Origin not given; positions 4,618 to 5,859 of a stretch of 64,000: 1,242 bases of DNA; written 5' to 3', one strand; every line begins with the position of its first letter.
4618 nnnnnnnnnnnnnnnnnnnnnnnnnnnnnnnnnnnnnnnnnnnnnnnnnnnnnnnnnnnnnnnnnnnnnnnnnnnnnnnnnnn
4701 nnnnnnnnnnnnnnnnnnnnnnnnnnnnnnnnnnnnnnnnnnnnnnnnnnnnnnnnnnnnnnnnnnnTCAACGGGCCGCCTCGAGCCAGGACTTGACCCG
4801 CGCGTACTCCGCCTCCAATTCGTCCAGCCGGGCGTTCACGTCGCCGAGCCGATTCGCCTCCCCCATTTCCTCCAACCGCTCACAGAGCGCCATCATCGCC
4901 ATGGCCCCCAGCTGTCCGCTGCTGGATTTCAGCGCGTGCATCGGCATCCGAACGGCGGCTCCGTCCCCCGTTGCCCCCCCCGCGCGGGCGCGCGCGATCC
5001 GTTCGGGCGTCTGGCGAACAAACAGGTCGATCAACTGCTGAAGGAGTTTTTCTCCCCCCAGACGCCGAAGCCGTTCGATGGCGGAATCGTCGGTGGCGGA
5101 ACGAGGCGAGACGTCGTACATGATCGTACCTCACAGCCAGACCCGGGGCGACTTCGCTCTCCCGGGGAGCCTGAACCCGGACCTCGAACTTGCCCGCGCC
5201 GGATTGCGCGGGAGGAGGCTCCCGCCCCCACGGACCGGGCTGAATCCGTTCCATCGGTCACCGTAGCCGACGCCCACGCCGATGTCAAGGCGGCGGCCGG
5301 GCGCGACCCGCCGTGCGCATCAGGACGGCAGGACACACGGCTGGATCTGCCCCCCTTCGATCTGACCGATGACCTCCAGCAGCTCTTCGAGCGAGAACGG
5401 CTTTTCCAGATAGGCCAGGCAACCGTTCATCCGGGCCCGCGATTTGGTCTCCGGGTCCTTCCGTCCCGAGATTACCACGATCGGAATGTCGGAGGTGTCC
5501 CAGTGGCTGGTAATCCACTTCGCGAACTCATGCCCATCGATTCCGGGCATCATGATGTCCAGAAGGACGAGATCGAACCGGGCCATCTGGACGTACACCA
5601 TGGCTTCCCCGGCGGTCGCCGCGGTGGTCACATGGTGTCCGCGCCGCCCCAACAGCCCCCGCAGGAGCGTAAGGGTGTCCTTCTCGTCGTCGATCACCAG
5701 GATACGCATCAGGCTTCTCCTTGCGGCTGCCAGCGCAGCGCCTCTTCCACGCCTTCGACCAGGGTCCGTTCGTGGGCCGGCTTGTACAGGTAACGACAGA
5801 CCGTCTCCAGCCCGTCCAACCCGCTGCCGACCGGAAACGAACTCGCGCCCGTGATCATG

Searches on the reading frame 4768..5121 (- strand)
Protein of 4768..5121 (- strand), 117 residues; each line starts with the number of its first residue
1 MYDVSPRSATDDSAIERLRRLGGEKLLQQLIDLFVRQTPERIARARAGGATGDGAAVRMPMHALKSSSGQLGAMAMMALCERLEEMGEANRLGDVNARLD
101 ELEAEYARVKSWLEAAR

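Call 72: search_protein_families(library=pfam, proteins=[window:4768-5121:-], max_evalue=0.001)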
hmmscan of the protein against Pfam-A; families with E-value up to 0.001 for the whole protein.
window:4768-5121:- (117 aa): 1 family
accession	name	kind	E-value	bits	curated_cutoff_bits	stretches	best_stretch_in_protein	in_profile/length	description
PF01627.28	Hpt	-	7.9e-12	45.7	24.6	1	29-112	1-84/84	Hpt domain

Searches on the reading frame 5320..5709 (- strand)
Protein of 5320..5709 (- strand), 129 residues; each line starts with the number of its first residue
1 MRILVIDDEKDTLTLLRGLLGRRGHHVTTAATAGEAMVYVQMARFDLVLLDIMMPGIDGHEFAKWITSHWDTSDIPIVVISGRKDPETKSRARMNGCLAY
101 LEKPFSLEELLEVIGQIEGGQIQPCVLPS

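Call 72: search_protein_families(library=pfam, proteins=[window:5320-5709:-], max_evalue=0.001)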
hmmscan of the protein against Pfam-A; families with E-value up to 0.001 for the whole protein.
window:5320-5709:- (129 aa): 1 family
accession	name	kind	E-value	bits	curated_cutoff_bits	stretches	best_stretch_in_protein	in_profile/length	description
PF00072.30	Response_reg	-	5e-26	91.5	30.2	1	3-114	1-110/111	Response regulator receiver domain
